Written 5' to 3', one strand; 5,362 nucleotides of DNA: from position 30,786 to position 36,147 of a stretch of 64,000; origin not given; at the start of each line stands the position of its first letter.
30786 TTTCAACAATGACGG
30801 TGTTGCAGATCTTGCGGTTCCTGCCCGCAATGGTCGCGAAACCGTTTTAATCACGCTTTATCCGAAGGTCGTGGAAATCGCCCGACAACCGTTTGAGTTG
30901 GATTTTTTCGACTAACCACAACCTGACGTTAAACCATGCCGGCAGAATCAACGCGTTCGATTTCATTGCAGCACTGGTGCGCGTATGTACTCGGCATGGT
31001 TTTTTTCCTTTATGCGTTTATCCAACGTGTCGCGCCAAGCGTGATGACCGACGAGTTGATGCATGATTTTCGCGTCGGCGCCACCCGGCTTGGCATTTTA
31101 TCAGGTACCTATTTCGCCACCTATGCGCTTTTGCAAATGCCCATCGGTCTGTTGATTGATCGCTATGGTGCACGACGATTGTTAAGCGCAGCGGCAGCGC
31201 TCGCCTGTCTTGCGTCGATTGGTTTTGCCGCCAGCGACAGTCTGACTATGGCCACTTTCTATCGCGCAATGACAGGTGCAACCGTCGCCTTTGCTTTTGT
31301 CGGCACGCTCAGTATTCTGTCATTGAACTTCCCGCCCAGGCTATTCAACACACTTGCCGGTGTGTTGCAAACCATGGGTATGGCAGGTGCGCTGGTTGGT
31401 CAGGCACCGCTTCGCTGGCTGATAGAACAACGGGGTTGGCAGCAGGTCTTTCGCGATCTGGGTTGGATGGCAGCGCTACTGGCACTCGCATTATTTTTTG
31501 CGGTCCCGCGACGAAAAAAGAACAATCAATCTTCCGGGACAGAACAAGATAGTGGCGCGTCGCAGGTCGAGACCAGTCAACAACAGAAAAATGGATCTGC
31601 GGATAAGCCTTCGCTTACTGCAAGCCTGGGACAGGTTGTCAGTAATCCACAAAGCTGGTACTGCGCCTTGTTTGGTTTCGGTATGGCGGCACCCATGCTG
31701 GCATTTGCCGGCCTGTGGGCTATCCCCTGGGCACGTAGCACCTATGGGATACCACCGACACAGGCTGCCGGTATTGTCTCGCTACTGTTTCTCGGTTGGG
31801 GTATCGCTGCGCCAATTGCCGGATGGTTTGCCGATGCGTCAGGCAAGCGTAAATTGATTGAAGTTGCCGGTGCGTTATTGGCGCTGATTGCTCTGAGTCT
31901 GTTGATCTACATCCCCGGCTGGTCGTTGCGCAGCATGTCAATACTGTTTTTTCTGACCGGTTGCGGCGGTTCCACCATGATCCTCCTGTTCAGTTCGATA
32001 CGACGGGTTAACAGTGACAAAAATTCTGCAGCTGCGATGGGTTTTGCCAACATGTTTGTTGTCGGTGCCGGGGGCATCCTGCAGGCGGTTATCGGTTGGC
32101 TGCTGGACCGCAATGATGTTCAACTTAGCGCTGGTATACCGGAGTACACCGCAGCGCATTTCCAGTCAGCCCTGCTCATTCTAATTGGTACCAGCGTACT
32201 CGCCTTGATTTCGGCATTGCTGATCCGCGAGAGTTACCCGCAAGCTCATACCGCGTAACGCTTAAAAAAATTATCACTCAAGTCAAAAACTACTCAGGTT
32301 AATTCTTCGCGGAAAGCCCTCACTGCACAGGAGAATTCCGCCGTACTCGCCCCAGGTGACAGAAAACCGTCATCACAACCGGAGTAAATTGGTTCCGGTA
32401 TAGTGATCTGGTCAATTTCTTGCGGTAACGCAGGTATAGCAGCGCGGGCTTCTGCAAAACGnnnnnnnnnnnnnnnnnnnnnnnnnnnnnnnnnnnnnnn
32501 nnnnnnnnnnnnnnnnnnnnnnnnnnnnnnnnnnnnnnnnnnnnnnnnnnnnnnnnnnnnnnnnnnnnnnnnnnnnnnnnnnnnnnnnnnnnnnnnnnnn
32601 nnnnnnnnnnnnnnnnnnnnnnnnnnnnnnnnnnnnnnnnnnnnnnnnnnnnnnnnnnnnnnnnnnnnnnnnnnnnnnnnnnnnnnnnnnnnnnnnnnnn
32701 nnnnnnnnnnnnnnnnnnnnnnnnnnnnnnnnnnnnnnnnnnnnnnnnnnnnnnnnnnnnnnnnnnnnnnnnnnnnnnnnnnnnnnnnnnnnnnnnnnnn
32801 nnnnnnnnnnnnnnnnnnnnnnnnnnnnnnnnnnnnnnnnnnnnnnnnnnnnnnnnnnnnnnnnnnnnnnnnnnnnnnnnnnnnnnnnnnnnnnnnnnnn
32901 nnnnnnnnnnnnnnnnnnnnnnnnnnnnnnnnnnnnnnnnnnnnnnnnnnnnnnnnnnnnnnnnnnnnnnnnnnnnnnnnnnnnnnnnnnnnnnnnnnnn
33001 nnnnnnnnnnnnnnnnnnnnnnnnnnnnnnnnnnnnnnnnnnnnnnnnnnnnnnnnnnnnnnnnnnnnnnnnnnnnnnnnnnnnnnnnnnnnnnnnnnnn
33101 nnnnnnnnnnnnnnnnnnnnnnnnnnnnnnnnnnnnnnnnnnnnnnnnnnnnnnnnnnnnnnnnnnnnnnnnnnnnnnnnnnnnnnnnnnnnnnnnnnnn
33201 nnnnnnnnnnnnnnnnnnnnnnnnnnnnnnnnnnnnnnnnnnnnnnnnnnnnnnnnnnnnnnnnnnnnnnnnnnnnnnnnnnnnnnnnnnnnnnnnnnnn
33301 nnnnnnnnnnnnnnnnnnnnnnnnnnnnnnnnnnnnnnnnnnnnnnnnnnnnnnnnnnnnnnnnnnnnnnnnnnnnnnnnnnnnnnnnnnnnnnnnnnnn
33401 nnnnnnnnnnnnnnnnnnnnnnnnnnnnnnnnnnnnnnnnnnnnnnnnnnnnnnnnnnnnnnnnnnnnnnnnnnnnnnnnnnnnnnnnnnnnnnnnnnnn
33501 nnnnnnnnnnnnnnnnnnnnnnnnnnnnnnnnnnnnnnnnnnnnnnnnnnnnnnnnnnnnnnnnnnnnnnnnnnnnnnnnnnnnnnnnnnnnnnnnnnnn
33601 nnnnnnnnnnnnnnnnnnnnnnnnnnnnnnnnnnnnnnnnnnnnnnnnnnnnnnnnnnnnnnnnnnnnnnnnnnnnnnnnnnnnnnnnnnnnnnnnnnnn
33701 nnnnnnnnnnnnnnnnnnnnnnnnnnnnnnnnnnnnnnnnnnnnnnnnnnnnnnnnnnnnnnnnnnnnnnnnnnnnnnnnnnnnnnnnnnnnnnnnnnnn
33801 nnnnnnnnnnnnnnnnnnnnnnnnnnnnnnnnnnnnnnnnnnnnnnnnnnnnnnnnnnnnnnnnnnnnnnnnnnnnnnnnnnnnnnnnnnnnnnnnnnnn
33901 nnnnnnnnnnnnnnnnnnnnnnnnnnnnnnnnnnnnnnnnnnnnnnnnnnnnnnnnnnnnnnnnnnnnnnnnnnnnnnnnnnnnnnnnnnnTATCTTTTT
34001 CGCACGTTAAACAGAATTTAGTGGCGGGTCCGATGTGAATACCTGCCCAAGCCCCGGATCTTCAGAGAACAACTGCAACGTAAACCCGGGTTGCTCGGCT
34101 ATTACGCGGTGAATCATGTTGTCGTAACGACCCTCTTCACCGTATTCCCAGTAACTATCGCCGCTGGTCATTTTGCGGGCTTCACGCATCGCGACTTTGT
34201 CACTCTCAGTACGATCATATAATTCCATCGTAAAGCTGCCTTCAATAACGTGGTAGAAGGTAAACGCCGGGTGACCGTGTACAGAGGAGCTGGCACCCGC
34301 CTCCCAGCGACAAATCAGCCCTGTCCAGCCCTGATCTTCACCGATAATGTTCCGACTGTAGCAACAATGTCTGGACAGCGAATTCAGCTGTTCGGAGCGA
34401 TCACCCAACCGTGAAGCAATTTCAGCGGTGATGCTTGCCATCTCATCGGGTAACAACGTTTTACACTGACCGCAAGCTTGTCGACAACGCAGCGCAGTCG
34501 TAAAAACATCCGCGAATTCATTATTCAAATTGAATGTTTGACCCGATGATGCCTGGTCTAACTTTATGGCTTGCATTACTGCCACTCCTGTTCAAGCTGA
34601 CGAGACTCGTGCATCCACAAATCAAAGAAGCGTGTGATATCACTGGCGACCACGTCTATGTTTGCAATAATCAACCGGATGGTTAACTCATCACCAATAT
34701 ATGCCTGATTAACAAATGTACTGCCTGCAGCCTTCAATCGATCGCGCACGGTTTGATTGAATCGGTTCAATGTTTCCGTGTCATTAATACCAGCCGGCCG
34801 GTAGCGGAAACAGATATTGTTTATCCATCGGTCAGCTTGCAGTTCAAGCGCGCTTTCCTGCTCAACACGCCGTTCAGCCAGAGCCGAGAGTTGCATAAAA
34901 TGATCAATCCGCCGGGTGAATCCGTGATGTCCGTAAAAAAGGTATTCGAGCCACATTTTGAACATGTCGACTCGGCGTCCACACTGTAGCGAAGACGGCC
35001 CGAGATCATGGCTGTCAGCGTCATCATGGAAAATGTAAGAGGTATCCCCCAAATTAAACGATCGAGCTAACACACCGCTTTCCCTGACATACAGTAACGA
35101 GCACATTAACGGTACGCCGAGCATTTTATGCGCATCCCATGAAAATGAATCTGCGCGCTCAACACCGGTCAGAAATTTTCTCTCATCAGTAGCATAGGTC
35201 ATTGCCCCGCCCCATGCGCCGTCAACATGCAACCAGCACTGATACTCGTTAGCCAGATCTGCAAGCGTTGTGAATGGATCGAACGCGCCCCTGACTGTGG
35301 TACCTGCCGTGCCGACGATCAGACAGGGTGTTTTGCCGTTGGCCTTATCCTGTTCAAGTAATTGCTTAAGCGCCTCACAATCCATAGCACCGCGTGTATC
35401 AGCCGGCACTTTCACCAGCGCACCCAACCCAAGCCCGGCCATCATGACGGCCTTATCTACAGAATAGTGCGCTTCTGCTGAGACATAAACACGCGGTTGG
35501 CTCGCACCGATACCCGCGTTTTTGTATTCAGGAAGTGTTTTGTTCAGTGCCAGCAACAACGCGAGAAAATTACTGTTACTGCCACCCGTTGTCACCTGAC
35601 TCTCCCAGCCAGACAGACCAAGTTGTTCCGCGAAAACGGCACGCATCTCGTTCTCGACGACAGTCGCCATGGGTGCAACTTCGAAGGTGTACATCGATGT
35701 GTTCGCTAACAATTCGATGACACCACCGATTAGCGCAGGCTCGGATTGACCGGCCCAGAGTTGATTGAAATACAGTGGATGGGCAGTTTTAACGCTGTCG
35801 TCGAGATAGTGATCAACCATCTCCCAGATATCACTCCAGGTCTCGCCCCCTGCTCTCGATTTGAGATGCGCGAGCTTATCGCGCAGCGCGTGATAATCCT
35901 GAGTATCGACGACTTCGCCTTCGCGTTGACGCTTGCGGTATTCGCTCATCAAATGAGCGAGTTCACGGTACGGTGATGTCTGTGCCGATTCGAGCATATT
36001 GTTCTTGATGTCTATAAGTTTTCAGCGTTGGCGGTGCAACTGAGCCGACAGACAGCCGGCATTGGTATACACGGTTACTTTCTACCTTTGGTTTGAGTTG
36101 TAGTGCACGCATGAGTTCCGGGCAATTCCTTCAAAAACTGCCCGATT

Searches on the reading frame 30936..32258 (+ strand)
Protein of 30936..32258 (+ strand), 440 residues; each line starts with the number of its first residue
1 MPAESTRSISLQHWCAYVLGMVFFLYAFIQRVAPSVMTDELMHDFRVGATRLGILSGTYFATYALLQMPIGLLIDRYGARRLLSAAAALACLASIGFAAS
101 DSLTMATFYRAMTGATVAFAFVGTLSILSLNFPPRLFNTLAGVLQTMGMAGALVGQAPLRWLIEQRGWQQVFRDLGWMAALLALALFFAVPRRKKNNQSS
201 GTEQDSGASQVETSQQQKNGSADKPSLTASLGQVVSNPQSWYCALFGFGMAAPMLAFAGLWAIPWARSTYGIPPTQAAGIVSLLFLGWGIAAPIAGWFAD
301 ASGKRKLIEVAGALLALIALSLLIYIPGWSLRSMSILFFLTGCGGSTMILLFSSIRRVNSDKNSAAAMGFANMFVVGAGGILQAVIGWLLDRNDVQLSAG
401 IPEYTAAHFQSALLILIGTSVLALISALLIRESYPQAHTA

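Call 61: search_protein_families(library=ncbifam, proteins=[window:30936-32258:+], max_evalue=0.00001)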
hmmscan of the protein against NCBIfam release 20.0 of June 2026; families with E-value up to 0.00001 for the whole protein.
window:30936-32258:+ (440 aa): 13 families
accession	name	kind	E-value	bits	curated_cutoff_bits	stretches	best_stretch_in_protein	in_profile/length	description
TIGR00893.1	2A0114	subfamily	1.3e-32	113.3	395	1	27-392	6-373/399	D-galactonate transporter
TIGR00881.1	2A0104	subfamily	3.6e-24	85.5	407.75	1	25-390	5-370/379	phosphoglycerate transporter protein PgtP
TIGR00880.1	2_A_01_02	superfamily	3e-13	50.1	131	1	57-191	1-139/141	multidrug resistance protein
NF049980.1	SfMCT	equivalog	6e-13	48.2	320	1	35-390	22-362/378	L-lactate MFS transporter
TIGR00886.1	2A0108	subfamily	3.1e-12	46.3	311.7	1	19-373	5-362/368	NarK family nitrate/nitrite MFS transporter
TIGR00710.1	efflux_Bcr_CflA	subfamily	5.8e-12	45.7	200.9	1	18-200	9-190/385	Bcr/CflA family efflux MFS transporter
TIGR00895.1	2A0115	subfamily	5.7e-11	42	418.55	1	6-220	8-223/398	aromatic acid/H+ symport family MFS transporter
TIGR00890.1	2A0111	subfamily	1.4e-10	40.6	374.85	1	14-386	2-350/377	oxalate/formate antiport family MFS transporter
TIGR00894.1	2A0114euk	subfamily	1.7e-10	40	626.45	1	53-190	79-219/465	Na(+)-dependent inorganic phosphate cotransporter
TIGR02332.1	HpaX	equivalog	9.2e-08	31.6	615.4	1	18-190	11-189/412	4-hydroxyphenylacetate permease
NF008270.1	PRK11043.1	equivalog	3.9e-07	29.5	430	1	41-203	31-193/382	purine nucleoside transporter PunC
NF038077.1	MFS_export_MxcK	equivalog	4.9e-07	29.1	525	1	38-208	34-202/405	myxochelin export MFS transporter MxcK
NF053517.1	HbztTptrPcaK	equivalog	6.5e-07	28.7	770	1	7-195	11-199/437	4-hydroxybenzoate transporter PcaK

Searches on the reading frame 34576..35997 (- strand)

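Call 61: search_protein_families(library=ncbifam, proteins=[window:34576-35997:-], max_evalue=0.00001)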
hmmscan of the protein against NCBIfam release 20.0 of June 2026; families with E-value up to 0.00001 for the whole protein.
window:34576-35997:- (473 aa): 6 families
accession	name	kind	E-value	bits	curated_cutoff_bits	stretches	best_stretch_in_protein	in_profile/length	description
NF052646.1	DABADecarRhbB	equivalog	2e-55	188.3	900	1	24-471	49-488/491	L-2,4-diaminobutyrate decarboxylase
TIGR03799.1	NOD_PanD_pyr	equivalog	1.3e-39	136.1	606.1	1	165-411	207-449/522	pyridoxal-dependent aspartate 1-decarboxylase PanP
TIGR03812.1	tyr_de_CO2_Arch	equivalog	2e-22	79.6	299.4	1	111-323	57-257/375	tyrosine decarboxylase MfnA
NF002748.0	PRK02769.1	equivalog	1.3e-19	70.1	305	1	135-379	89-311/382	histidine decarboxylase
TIGR03811.1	tyr_de_CO2_Ent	equivalog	7.9e-11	41.1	905.3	1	172-265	227-325/608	tyrosine decarboxylase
TIGR01788.1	Glu-decarb-GAD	equivalog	9.3e-06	24.6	380.4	0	136-401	107-366/431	glutamate decarboxylase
